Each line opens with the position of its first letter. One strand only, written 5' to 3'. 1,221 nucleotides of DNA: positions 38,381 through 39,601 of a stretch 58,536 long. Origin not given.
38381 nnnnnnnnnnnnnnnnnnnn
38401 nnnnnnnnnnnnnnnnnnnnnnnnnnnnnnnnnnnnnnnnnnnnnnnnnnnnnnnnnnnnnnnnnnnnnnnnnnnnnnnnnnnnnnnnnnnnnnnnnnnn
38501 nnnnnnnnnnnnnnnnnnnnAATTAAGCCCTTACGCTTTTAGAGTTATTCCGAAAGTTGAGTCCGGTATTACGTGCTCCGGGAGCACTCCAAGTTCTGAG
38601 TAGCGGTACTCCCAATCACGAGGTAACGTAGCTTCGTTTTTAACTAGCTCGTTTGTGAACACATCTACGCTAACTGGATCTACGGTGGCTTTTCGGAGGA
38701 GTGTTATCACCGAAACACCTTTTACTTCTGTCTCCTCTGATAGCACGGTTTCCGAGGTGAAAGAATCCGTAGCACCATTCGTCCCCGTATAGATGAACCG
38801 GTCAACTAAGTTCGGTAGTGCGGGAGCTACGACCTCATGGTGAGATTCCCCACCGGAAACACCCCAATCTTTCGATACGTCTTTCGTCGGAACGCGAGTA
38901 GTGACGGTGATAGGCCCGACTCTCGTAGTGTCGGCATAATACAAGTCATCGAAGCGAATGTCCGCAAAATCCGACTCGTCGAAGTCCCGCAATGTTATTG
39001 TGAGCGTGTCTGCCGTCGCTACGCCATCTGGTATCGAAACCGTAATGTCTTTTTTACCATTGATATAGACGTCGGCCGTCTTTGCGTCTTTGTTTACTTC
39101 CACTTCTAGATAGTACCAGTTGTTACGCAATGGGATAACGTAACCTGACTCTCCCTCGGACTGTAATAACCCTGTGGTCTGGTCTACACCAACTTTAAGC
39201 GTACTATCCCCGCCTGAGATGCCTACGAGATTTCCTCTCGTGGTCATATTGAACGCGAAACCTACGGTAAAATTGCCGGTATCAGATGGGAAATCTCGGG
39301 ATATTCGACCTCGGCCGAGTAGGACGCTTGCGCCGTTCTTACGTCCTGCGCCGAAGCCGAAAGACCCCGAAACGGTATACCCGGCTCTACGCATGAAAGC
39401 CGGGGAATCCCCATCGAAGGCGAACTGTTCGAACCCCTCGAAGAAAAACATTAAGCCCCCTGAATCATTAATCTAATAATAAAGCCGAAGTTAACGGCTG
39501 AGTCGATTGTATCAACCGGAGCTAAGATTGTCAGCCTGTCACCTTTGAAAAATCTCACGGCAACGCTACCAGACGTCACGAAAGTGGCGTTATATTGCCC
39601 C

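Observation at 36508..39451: Three tandem paralogous tail genes (306-338 aa), likely diversified receptor-binding or glycan-binding modules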

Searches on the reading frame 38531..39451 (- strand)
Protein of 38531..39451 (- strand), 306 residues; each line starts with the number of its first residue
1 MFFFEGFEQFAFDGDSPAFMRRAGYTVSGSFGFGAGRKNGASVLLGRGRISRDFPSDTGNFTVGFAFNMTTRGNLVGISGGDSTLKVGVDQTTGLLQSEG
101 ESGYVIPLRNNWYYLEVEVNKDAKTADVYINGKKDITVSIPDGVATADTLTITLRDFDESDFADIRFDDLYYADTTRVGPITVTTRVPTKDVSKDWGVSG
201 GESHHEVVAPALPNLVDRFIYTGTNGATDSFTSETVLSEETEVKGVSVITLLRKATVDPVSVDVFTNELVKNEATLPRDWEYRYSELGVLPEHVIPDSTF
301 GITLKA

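Call 4: search_protein_families(library=pfam, proteins=[window:38531-39451:-], max_evalue=1)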
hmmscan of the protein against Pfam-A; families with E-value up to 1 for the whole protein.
window:38531-39451:- (306 aa): 1 family
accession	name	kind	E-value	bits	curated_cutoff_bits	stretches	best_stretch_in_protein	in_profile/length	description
PF13385.13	Laminin_G_3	-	0.0017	19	27.6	1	73-170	45-138/151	Concanavalin A-like lectin/glucanases superfamily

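Call 5: search_protein_families(library=phrogs, proteins=[window:38531-39451:-], max_evalue=0.01)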
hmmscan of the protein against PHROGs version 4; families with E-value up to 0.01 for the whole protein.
window:38531-39451:- (306 aa): 2 families
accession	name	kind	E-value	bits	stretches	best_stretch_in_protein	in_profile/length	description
phrog_2448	-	unknown function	3.2e-92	310.3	1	1-305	2-334/335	-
phrog_30887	-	unknown function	5e-08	32.6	1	128-261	572-715/771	-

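Call 12: search_solved_structures(query=A1, max_evalue=10, show_alignments=2)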
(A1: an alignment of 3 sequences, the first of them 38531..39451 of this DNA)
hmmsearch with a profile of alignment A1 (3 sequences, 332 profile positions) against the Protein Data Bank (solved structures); distinct sequences matched with E-value up to 10: 1.
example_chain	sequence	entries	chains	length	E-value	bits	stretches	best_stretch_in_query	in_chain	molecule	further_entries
3vuo_A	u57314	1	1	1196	0.031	16.8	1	66-163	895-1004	NTNHA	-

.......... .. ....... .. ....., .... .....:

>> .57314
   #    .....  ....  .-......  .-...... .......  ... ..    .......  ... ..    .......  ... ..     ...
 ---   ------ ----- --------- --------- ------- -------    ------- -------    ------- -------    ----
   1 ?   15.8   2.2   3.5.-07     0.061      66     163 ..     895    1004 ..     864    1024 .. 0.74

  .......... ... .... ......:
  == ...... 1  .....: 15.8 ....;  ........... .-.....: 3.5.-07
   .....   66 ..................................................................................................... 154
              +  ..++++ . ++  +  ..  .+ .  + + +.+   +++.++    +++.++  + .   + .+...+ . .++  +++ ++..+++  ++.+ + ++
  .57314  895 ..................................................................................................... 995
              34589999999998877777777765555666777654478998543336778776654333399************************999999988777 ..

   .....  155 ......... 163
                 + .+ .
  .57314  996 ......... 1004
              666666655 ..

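Call 27: find_homologous_proteins(query=A1, max_evalue=0.001)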
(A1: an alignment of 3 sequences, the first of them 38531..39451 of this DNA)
Query A1 (3 sequences) (306 aa, profile of the alignment): 12 proteins with E <= 0.001 among 8000 candidates.
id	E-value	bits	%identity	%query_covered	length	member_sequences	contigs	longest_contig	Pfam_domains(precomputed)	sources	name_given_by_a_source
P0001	5.9e-155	534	27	100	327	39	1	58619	-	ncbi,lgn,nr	ncbi:hypothetical protein [Proteus phage RP6]|nr:hypothetical protein [Proteus phage RP6]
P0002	2.6e-134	466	30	100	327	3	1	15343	-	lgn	-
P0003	1.4e-131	457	30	100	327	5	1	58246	-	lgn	-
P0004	2.0e-129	450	99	100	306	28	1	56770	-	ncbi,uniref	ncbi:hypothetical protein [Proteus mirabilis]|uniref:hypothetical protein n=1 Tax=Proteus mirabilis 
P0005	6.3e-128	445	30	84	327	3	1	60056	-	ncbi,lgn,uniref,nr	ncbi:hypothetical protein CPT_Saba_045 [Proteus phage Saba]|uniref:Uncharacterized protein n=1 Tax=P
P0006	9.2e-96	339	66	100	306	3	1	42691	-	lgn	-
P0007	1.7e-93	332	67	100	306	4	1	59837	-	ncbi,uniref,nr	ncbi:hypothetical protein JT321_gp15 [Providencia phage Kokobel1]|uniref:Uncharacterized protein n=1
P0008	2.8e-91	324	28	84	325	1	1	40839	-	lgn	-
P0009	2.7e-85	305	64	100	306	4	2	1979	-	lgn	-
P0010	3.1e-64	235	49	100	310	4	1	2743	-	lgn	-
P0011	7.0e-43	165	35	99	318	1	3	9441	-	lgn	-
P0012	1.3e-35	141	29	99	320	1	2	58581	-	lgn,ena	-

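Call 38: search_protein_representatives(alignment_id=A1)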
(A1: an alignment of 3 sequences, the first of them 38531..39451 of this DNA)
Query: 3 sequences, 332 profile positions. Proteins with E-value up to 0.001 (for the whole library): 6085; up to 1e-10: 1327; up to 1e-30: 61. The best 150 are listed.
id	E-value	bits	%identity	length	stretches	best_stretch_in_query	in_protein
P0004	6.5e-130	449.6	-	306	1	1-332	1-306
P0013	4.1e-91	322.1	-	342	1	2-331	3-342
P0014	3.3e-85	302.7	-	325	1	1-332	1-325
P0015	6.7e-85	301.7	-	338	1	2-331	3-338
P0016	1.6e-80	287.3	-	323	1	2-332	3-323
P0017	1.1e-79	284.5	-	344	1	1-331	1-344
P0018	3.0e-77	276.5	-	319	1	1-332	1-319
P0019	2.8e-76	273.3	-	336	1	4-331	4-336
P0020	7.6e-68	245.6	-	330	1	1-332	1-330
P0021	1.2e-67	245.0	-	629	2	55-331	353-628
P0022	6.8e-67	242.5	-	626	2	56-332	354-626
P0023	1.0e-66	241.9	-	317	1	1-330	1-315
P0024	1.2e-66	241.7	-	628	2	50-332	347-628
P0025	1.4e-65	238.1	-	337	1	4-332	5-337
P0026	6.5e-65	236.0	-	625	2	56-332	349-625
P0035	3.5e-52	194.1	-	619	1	59-332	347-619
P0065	6.6e-34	134.0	-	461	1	1-330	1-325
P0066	7.5e-34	133.9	-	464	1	1-330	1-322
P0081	1.0e-28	117.0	-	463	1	4-303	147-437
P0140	1.9e-19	86.5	-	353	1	1-329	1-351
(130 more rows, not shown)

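Call 64: find_related_loci(query=A1, collection=viral_contigs, flank=8000)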
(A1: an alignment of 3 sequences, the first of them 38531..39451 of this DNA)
Query A1 (306 aa) in viral_contigs; peptide patterns used: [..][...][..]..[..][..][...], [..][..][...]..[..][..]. (x = any residue, [..] = any of these).
252 stretches matched a pattern; 45 encode a relative of the query (tblastn E <= 1e-3); 37 distinct loci.
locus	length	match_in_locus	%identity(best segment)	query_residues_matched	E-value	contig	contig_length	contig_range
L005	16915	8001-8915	67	1-305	3e-141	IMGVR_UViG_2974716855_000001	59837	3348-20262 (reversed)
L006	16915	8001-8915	64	1-305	2e-132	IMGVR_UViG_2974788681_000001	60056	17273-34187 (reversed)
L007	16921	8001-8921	36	2-305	2e-64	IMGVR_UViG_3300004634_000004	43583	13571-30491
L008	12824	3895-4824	38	2-305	3e-64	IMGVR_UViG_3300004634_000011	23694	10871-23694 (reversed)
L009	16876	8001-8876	38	3-287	2e-56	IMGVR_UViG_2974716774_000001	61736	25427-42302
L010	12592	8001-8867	39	5-287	3e-55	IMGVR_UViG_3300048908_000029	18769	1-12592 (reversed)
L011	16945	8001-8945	34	2-305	4e-52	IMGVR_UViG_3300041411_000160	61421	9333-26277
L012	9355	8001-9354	37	1-285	2e-51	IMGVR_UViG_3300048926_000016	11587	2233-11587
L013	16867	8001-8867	37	3-285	2e-51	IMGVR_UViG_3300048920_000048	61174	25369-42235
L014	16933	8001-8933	33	3-287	9e-50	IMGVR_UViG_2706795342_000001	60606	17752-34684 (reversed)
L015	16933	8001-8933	34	3-287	2e-49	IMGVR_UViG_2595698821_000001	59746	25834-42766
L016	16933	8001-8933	34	3-287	2e-48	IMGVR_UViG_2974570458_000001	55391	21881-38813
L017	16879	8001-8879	34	1-289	5e-48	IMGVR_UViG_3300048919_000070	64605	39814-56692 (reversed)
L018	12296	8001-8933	33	3-287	1e-47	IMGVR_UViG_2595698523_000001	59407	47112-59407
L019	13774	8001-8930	33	2-305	1e-46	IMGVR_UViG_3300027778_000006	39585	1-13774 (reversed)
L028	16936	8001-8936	28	4-303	1e-31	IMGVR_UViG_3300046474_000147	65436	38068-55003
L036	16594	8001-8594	29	82-265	7e-7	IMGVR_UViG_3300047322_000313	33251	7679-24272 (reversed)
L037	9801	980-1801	22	1-254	3e-6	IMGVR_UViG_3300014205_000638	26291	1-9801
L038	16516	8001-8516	29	110-275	5e-6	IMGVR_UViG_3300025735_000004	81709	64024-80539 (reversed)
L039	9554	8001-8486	23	111-266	6e-6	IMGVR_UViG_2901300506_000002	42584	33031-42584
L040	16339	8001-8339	33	110-214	8e-6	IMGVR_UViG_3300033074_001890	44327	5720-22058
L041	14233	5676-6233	28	82-254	1e-4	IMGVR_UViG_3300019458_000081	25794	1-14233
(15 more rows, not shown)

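Call 79: find_encoding_contigs(protein=P0140, flank=8000, max_places=3)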
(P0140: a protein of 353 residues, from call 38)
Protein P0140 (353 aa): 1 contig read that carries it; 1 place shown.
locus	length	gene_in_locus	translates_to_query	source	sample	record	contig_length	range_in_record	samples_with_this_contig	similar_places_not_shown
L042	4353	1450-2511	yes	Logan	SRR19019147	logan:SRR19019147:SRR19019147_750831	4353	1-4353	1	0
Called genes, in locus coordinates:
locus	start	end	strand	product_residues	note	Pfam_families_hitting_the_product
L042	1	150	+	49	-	?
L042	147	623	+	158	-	PF07087:DUF1353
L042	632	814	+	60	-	-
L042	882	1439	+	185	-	-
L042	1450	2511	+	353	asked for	-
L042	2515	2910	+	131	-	-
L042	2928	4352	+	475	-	?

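Call 80: find_encoding_contigs(protein=P0021, flank=8000, max_places=3)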
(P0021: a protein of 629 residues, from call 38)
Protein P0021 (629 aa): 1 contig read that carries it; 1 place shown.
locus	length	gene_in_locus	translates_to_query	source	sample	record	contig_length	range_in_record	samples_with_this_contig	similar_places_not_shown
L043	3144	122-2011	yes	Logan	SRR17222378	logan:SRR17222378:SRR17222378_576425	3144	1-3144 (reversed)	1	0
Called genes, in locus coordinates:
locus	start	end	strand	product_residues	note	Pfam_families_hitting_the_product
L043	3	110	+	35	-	?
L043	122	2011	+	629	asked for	PF25852:DUF6242_C (faint)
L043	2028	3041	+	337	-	-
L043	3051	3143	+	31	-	?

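Call 81: search_protein_families(library=pfam, proteins=[P0021, P0022, P0035, P0065, P0066, P0081, L028:8809-10857:+], max_evalue=0.1)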
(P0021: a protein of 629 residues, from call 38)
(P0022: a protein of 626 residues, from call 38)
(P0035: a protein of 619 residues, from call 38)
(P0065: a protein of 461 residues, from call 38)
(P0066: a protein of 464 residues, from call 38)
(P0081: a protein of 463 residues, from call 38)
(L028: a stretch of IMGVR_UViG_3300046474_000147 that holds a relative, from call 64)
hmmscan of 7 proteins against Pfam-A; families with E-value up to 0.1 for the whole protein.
P0021 (629 aa): 1 family
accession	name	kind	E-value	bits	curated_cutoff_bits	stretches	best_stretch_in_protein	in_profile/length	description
PF14870.12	PSII_BNR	-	0.053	13.2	27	0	56-197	133-279/303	Photosynthesis system II assembly factor YCF48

P0022 (626 aa): 3 families
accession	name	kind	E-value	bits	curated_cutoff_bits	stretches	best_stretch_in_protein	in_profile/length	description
PF14870.12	PSII_BNR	-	7.2e-08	32.5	27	1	118-312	73-273/303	Photosynthesis system II assembly factor YCF48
PF15902.12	Sortilin-Vps10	-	0.0008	18.7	33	1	129-232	2-108/446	Sortilin, neurotensin receptor 3,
PF19755.4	DUF6242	-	0.013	15.8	29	0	136-224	126-217/217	Domain of unknown function (DUF6242)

P0035 (619 aa): 2 families
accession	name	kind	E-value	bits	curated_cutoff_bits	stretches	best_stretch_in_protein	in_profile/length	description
PF08884.16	Flagellin_D3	-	0.0059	17.4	24.2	1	407-443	55-90/91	Flagellin D3 domain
PF19755.4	DUF6242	-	0.021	15.2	29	0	53-100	171-217/217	Domain of unknown function (DUF6242)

P0065 (461 aa): 0 families

P0066 (464 aa): 0 families

P0081 (463 aa): 0 families

L028:8809-10857:+ (682 aa): 2 families
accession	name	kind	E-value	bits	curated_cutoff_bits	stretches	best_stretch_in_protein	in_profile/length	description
PF19755.4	DUF6242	-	0.042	14.1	29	0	137-198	151-217/217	Domain of unknown function (DUF6242)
PF02012.26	BNR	-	0.098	13.1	27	0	234-243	2-11/12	BNR/Asp-box repeat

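Call 83: search_protein_families(library=ncbifam, proteins=[window:38531-39451:-], max_evalue=0.1)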
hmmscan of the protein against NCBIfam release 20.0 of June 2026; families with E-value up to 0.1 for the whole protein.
window:38531-39451:- (306 aa): 0 families

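Call 86: search_protein_families(library=phrogs, proteins=[L036:6833-7666:+, L036:8762-9652:+, L038:5228-7570:+, L038:8667-9554:+, L039:6311-7615:+, L040:5086-6498:+, L040:8659-9474:+, L041:4402-5394:+, L041:6454-8667:+, L037:2003-3349:+], max_evalue=0.001)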
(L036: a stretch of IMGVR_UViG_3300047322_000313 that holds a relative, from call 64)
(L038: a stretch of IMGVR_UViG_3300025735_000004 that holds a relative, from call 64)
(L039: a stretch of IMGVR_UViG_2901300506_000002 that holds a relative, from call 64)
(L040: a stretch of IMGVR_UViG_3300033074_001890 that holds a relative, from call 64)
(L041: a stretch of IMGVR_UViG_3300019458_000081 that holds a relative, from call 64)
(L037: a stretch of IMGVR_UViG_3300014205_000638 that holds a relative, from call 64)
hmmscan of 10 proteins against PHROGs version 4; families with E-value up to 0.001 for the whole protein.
L036:6833-7666:+ (277 aa): 13 families
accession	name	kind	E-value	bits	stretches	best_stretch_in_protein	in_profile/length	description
phrog_5363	-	unknown function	2e-23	84.5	1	1-124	3-117/245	-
phrog_7049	-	tail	9.9e-17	62.2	1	5-122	5-113/246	tail fiber protein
phrog_14458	-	tail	1.2e-15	58.6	1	1-122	1-118/281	tail fiber protein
phrog_22757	-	unknown function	2.2e-11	44.7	1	165-275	74-189/193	-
phrog_35360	-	tail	2.7e-11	44.2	1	1-124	1-114/260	tail fiber protein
phrog_2875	-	head and packaging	3.5e-11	43.9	1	1-199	1-187/382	virion structural protein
phrog_13925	-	unknown function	6.4e-11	42.4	1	27-125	25-113/640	-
phrog_15388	-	unknown function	7.6e-11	42.9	1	6-124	4-112/345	-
phrog_11660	-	tail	1.9e-10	40.1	2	128-165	675-712/1412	tail protein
phrog_25093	-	unknown function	2.2e-10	41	1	7-120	9-112/564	-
phrog_11585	-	unknown function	1.6e-09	38.2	1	126-275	126-276/280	-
phrog_21978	-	unknown function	1.8e-05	25.7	1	7-122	6-114/220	-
phrog_29809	-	unknown function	0.00055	21.1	1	188-274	85-166/170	-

L036:8762-9652:+ (296 aa): 1 family
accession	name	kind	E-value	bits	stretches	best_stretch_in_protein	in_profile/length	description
phrog_24476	-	other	1.7e-08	33.8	1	42-225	866-1048/1066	phosphodiesterase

L038:5228-7570:+ (780 aa): 6 families
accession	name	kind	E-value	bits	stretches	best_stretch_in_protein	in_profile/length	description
phrog_11660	-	tail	6.2e-90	303.5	4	289-499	168-371/1412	tail protein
phrog_18179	-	head and packaging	1.1e-24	88.6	1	327-358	208-239/482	virion structural protein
phrog_17462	-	unknown function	1.3e-24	87.7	0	587-626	297-336/542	-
phrog_12796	-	tail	9.9e-14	52.4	1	195-280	141-227/445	tail fiber protein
phrog_11585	-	unknown function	2.3e-12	47.5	1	607-779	106-277/280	-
phrog_22757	-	unknown function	6.3e-10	39.9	1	673-778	79-189/193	-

L038:8667-9554:+ (295 aa): 1 family
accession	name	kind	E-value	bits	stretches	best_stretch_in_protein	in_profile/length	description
phrog_24476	-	other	4.1e-07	29.2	1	55-195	879-1020/1066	phosphodiesterase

L039:6311-7615:+ (434 aa): 7 families
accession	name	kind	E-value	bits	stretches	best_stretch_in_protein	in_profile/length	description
phrog_11585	-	unknown function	2.8e-20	73.4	1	209-432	50-276/280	-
phrog_11660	-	tail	1.7e-17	63.5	2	330-434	1310-1412/1412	tail protein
phrog_12796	-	tail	1e-15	58.9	1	200-291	142-231/445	tail fiber protein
phrog_38625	-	tail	3.9e-15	56.7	1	151-290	103-235/437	tail fiber protein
phrog_7049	-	tail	4.6e-15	56.8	1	326-430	134-241/246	tail fiber protein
phrog_22757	-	unknown function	3.9e-10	40.6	1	325-432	71-189/193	-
phrog_29809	-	unknown function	9.2e-08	33.4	1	323-429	57-164/170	-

L040:5086-6498:+ (470 aa): 2 families
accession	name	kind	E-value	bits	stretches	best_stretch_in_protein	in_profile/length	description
phrog_114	-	DNA, RNA and nucleotide metabolism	1.2e-85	289.4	1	19-465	85-503/634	ATP-dependent DNA ligase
phrog_30362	-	DNA, RNA and nucleotide metabolism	2.1e-05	25.5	1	334-380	13-59/144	DNA ligase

L040:8659-9474:+ (271 aa): 2 families
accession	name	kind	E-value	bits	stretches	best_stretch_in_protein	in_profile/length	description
phrog_240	-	head and packaging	1e-13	52.6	1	153-269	68-187/200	head protein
phrog_13560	-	unknown function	3.9e-07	31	0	22-70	6-50/69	-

L041:4402-5394:+ (330 aa): 8 families
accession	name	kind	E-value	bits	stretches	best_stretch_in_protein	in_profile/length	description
phrog_19068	-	unknown function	1.1e-17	65.3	1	92-328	31-265/267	-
phrog_8469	-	tail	1.3e-07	32.3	1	5-87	4-96/303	tail fiber protein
phrog_4406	-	head and packaging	3.2e-05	21.7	1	22-80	1291-1350/3231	virion structural protein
phrog_12150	-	unknown function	3.5e-05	23.9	1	7-83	6-89/477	-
phrog_1101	-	tail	3.7e-05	22.7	1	15-83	560-633/1405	tail protein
phrog_9851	-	tail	5.6e-05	22.1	1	5-86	794-874/1092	tail fiber protein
phrog_38058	-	tail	7.2e-05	22.2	1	12-78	25-96/708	tail fiber protein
phrog_6427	-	unknown function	0.00029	20.4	1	5-90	5-104/675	-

L041:6454-8667:+ (737 aa): 0 families

L037:2003-3349:+ (448 aa): 1 family
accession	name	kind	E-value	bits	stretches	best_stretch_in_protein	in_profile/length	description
phrog_13560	-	unknown function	0.00025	22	0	4-34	22-52/69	-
